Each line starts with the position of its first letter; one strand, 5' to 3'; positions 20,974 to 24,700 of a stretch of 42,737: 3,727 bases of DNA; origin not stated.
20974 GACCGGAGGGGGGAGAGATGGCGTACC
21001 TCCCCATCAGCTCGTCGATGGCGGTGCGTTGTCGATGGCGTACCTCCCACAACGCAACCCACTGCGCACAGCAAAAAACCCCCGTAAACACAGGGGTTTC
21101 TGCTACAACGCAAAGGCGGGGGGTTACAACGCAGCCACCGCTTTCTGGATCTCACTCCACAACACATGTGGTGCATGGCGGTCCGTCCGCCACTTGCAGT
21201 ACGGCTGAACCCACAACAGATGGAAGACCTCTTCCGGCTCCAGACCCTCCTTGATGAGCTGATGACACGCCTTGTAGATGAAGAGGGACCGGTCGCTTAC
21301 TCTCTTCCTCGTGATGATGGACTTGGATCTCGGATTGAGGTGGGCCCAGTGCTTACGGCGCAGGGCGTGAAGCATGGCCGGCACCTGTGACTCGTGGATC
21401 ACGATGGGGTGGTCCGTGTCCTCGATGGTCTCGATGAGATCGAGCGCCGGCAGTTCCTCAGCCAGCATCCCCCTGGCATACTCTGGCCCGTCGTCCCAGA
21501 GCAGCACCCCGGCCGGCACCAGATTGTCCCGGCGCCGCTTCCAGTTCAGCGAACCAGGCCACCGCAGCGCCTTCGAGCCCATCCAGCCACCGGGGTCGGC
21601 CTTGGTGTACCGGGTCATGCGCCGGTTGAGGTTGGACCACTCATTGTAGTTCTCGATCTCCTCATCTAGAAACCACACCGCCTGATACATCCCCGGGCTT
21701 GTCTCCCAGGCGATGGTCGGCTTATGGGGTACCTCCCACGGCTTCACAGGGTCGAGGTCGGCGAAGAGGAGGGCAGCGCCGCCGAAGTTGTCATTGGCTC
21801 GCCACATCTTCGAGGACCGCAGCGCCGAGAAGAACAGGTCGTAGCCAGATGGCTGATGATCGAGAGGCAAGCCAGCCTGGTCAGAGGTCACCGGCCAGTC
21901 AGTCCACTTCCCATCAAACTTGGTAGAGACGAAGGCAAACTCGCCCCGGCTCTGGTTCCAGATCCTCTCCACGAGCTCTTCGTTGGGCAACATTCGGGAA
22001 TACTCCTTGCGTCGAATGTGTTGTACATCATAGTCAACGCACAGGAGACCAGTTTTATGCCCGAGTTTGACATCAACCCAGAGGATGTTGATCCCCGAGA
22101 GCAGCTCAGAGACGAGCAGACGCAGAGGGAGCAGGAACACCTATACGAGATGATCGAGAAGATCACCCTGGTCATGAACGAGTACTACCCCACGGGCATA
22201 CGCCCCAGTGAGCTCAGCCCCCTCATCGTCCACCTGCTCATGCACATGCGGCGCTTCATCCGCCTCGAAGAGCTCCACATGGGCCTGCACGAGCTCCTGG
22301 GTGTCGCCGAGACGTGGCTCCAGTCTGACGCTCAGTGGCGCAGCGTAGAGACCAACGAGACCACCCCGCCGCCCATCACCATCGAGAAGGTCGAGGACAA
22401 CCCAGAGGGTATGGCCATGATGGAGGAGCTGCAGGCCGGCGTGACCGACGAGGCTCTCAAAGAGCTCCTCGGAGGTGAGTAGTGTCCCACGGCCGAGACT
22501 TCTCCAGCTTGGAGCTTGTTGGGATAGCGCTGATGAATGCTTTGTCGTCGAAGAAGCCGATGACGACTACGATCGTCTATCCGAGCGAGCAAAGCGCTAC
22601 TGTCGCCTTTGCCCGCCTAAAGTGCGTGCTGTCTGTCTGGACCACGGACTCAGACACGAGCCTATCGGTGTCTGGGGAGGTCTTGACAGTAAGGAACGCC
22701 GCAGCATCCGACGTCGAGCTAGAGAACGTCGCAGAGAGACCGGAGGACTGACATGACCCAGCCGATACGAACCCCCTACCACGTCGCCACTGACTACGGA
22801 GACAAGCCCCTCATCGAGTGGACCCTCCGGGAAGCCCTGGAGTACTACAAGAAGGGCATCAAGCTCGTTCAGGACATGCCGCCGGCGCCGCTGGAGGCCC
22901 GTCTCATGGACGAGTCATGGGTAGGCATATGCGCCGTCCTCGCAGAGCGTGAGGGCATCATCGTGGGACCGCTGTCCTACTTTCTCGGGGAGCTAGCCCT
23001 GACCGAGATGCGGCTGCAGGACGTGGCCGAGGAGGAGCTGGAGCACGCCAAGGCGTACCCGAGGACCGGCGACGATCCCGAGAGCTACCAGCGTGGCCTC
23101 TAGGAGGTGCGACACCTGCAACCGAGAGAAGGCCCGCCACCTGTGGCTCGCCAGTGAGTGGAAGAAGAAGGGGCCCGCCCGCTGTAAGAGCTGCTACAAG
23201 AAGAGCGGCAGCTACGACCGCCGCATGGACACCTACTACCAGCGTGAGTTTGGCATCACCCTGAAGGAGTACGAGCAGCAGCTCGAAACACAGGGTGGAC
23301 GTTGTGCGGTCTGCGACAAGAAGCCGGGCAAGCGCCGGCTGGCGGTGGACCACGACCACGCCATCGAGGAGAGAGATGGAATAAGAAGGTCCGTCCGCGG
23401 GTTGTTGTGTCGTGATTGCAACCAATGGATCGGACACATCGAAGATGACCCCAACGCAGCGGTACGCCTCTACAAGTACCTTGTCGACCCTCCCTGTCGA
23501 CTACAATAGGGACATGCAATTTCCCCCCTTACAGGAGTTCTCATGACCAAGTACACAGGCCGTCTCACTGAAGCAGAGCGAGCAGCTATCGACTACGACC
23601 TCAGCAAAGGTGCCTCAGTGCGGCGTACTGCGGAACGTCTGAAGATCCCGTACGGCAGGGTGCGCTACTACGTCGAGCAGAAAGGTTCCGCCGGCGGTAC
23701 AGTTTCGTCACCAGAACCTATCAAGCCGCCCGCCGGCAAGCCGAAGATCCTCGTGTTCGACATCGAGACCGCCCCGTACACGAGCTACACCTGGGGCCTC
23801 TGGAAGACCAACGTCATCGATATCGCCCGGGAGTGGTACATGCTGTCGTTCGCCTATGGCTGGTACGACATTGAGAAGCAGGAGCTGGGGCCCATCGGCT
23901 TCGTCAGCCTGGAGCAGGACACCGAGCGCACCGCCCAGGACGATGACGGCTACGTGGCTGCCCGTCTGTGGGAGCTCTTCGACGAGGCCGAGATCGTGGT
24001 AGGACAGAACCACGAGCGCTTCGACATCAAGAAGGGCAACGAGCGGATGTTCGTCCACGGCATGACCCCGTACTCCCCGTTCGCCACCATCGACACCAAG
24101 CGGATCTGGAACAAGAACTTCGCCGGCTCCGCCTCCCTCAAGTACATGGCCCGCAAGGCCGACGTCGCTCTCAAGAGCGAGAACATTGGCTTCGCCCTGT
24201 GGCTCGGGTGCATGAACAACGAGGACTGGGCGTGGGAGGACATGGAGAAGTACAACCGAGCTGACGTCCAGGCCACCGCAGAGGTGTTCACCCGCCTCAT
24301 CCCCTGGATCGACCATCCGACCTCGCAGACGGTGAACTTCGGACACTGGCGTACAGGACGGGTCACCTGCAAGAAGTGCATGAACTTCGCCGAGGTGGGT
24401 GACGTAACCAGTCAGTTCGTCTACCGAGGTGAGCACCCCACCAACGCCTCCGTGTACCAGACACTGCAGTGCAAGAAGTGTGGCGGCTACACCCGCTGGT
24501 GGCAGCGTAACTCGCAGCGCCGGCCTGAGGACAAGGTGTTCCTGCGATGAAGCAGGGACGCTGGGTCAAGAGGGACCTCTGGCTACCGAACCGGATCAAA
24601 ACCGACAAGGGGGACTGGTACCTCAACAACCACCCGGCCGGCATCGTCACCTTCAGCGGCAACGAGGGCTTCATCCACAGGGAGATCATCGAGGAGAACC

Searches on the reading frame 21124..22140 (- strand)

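Call 13: search_protein_families(library=pfam, proteins=[window:21124-22140:-])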
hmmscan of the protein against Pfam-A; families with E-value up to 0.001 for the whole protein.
window:21124-22140:- (338 aa): 1 family
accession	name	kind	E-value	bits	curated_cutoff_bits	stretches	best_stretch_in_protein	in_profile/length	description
PF16793.10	RepB_primase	-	0.00035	21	24.3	1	140-217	85-165/186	RepB DNA-primase N-terminal domain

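Call 81: search_protein_families(library=phrogs, proteins=[window:21124-22140:-], max_evalue=0.05)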
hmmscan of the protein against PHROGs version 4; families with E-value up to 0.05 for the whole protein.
window:21124-22140:- (338 aa): 2 families
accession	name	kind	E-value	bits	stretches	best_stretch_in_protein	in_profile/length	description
phrog_3123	-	unknown function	4e-30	105.9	1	56-336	9-290/583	-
phrog_10514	-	DNA, RNA and nucleotide metabolism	9.5e-14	51.5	1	81-336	38-298/750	DNA primase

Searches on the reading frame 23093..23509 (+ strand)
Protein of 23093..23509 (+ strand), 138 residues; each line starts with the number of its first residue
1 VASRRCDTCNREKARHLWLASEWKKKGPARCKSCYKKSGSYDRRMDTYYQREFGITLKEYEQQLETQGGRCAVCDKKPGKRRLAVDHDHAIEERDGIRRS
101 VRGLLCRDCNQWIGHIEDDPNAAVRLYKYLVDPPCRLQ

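Call 47: search_protein_families(library=pfam, proteins=[window:23093-23509:+], max_evalue=0.01)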
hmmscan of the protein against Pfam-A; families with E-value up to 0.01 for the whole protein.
window:23093-23509:+ (138 aa): 3 families
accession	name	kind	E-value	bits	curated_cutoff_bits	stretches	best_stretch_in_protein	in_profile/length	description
PF02945.21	Endonuclease_7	-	5e-20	71.6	23.6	1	50-130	5-80/82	Recombination endonuclease VII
PF14279.12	HNH_5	-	0.00034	20.9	27.5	1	71-116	1-46/56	HNH endonuclease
PF24046.1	At4g08330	-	0.005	17.3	27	0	96-124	71-99/129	At4g08330 beta-tent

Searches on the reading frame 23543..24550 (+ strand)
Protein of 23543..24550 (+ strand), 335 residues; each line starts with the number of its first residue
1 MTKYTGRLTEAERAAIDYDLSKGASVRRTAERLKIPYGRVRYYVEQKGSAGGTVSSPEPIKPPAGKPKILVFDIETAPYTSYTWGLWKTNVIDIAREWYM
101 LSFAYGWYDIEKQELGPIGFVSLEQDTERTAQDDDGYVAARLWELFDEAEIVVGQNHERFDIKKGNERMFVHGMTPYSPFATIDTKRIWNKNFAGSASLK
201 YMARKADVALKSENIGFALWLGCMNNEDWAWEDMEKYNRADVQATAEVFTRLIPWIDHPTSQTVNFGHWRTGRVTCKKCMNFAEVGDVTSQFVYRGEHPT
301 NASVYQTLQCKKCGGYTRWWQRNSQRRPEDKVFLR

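Call 13: search_protein_families(library=pfam, proteins=[window:23543-24550:+])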
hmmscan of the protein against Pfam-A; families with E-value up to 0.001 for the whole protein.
window:23543-24550:+ (335 aa): 1 family
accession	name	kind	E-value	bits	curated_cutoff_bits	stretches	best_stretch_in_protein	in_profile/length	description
PF13482.12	RNase_H_2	-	1.2e-05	25.7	22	1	108-252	3-164/165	RNase_H superfamily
